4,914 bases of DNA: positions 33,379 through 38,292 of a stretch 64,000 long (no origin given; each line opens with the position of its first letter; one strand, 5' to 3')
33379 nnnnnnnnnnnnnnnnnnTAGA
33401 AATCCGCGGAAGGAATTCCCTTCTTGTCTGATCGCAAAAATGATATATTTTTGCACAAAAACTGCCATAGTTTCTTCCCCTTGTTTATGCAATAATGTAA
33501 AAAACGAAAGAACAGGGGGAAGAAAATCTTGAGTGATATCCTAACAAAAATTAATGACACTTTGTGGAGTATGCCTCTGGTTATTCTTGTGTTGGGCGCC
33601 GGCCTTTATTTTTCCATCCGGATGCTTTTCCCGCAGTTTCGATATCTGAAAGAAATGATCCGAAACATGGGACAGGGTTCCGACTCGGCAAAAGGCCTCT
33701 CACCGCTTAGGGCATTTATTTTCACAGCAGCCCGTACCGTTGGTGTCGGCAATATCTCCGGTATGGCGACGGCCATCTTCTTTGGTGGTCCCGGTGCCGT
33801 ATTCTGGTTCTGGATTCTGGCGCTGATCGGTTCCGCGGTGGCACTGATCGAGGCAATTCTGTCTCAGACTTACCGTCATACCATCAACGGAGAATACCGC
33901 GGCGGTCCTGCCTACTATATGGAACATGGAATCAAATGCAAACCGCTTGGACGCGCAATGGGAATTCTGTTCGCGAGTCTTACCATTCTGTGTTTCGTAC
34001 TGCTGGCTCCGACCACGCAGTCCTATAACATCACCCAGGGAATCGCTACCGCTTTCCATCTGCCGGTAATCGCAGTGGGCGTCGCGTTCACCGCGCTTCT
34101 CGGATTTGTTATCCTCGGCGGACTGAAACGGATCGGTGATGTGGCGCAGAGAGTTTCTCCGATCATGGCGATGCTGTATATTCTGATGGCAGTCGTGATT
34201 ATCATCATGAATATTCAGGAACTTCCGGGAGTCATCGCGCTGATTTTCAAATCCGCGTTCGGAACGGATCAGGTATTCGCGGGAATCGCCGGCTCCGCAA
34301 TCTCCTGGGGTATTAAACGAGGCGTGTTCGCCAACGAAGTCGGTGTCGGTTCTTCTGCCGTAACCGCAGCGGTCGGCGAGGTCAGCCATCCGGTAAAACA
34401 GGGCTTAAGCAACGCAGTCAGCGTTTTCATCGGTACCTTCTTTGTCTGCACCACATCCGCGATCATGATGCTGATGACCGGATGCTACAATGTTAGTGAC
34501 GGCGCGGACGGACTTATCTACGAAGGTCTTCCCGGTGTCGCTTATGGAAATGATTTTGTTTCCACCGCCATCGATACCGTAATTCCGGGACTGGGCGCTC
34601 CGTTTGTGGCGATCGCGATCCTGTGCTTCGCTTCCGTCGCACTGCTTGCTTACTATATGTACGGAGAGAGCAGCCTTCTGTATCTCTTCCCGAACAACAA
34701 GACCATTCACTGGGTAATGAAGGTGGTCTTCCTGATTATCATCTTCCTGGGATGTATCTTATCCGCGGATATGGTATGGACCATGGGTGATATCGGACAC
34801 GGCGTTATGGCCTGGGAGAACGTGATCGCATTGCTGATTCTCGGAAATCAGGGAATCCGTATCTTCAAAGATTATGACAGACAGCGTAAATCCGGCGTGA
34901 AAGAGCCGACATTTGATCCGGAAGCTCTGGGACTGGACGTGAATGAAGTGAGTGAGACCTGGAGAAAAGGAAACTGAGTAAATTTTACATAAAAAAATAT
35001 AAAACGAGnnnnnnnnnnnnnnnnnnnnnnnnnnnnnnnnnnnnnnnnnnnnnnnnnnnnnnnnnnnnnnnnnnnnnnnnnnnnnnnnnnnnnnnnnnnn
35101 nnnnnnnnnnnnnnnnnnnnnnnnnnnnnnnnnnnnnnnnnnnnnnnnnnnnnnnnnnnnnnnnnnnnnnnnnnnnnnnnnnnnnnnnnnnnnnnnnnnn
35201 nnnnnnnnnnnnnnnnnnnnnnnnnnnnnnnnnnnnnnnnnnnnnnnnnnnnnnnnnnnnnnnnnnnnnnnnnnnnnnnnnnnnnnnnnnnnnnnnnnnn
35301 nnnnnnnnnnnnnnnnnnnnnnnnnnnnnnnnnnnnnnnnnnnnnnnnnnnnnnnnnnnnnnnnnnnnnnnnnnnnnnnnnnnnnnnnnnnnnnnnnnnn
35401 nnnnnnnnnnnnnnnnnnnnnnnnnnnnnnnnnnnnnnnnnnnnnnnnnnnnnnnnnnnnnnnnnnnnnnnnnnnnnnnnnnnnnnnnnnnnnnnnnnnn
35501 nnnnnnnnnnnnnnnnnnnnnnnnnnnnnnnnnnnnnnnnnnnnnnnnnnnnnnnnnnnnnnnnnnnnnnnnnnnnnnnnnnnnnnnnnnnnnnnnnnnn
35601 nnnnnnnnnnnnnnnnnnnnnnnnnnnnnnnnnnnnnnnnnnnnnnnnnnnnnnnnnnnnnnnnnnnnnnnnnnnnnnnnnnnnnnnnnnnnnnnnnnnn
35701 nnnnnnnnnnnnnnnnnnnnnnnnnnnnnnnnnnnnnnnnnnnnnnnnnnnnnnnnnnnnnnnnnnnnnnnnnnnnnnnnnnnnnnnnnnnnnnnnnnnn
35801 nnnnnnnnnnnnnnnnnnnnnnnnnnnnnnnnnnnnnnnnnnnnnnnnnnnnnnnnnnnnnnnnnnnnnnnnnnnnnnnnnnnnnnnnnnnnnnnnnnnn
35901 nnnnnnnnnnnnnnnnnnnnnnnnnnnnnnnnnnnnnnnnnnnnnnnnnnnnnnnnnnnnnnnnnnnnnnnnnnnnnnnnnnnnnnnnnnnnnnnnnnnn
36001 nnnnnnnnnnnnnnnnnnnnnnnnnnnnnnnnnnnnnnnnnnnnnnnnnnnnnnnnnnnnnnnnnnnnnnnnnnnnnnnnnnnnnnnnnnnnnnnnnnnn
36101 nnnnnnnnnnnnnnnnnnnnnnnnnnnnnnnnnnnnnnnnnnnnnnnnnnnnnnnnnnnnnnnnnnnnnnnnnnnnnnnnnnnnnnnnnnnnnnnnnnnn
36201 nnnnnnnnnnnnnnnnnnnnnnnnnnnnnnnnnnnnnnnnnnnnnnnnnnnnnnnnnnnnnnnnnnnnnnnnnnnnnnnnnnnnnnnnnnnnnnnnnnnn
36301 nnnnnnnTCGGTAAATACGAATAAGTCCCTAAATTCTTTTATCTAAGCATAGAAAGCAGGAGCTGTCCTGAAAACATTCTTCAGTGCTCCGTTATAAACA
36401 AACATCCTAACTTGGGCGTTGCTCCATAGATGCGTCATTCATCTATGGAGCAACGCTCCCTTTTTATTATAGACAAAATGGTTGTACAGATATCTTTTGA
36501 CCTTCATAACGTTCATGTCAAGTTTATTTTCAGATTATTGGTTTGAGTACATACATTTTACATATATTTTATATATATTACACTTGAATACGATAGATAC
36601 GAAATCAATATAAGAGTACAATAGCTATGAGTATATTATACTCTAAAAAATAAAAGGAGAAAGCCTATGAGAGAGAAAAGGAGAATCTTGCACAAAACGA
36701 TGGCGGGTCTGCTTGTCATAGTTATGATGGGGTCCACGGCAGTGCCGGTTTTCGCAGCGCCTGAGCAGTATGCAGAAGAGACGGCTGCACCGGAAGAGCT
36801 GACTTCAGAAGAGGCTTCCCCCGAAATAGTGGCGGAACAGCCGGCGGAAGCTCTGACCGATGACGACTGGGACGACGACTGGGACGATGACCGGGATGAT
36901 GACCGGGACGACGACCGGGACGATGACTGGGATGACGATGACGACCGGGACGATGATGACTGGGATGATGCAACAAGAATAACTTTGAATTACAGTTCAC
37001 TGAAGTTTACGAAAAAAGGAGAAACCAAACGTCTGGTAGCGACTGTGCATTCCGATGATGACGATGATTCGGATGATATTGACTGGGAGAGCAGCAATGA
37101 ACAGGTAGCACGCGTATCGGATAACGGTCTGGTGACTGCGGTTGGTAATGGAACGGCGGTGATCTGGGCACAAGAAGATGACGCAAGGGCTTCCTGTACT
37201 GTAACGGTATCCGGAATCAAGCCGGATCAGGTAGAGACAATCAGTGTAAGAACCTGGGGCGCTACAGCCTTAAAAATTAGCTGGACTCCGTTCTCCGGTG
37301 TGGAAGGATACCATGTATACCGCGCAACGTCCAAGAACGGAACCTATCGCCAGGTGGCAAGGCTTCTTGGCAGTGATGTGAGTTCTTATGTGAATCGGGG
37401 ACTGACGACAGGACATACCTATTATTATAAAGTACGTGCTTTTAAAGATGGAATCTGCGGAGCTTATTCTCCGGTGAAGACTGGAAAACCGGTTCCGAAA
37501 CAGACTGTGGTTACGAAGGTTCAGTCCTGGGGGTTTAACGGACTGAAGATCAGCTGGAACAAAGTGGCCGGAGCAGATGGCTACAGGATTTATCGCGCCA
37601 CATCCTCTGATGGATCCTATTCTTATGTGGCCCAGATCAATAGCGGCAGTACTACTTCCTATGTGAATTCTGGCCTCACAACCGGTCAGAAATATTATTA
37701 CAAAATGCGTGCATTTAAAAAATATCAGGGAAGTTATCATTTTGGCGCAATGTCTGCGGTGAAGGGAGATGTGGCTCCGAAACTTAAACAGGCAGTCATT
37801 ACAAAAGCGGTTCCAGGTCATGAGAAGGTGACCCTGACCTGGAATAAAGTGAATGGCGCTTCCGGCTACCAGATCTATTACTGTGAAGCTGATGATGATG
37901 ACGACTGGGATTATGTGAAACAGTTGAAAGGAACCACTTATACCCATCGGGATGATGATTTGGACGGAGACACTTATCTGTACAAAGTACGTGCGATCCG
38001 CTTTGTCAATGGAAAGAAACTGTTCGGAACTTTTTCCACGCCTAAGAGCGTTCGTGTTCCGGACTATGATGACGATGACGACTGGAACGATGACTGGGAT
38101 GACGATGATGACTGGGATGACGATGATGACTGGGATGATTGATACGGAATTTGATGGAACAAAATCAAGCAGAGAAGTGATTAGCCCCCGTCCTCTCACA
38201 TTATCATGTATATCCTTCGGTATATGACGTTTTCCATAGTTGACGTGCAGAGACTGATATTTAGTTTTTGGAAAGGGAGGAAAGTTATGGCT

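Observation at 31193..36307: Putative alpha-methyl/D-amino-acid utilisation locus: sensor, regulator, AGCS importer and non-canonical SHMT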

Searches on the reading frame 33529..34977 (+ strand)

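Call 3: search_protein_families(library=pfam, proteins=[window:33529-34977:+])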
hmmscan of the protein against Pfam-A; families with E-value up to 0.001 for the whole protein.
window:33529-34977:+ (482 aa): 1 family
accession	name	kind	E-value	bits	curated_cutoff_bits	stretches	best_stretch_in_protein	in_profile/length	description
PF01235.23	Na_Ala_symp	-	1.7e-134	449.5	24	1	51-462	7-392/392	Sodium:alanine symporter family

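Call 4: search_protein_families(library=ncbifam, proteins=[window:33529-34977:+])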
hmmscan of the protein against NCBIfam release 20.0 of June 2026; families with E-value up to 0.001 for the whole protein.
window:33529-34977:+ (482 aa): 1 family
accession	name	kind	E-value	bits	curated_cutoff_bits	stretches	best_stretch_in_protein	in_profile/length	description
TIGR00835.1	agcS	subfamily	7.4e-122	407.2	272.65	1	13-449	1-424/424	amino acid carrier protein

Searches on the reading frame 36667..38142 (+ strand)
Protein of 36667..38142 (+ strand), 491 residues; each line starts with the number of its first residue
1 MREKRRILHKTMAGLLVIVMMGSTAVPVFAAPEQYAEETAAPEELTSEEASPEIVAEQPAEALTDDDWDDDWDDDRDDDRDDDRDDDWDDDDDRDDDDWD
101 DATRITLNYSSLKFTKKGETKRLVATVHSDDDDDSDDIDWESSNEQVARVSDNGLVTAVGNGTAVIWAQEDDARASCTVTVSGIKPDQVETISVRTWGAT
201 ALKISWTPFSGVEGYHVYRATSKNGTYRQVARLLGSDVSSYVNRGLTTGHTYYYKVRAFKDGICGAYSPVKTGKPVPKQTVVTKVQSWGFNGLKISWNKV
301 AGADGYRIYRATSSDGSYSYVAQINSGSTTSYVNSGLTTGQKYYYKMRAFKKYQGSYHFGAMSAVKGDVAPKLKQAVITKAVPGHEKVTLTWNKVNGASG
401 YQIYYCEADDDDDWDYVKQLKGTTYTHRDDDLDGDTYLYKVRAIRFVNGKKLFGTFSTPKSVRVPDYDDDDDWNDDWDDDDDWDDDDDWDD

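Call 3: search_protein_families(library=pfam, proteins=[window:36667-38142:+])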
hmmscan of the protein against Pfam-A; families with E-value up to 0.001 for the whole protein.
window:36667-38142:+ (491 aa): 6 families
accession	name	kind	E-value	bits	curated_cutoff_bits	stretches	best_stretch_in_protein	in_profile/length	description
PF00041.27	fn3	-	2.7e-12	47.2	25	1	188-269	2-79/84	Fibronectin type III domain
PF02368.24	Big_2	-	3.2e-10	40.2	22.8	1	115-176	14-74/79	Bacterial Ig-like domain (group 2)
PF21910.2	GH85_C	-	2.9e-07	31.3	27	0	387-424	18-53/95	GH85 endohexosaminidases, C-terminal domain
PF16383.10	DUF4992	-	4.2e-07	30.3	29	0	369-413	48-91/183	Domain of unknown function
PF22359.2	Big-like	-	3.3e-06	27.7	27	1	146-182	11-47/48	Bacterial Ig-like domain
PF16656.11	Pur_ac_phosph_N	-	8.5e-05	23.5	30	0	192-270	6-88/93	Purple acid Phosphatase, N-terminal domain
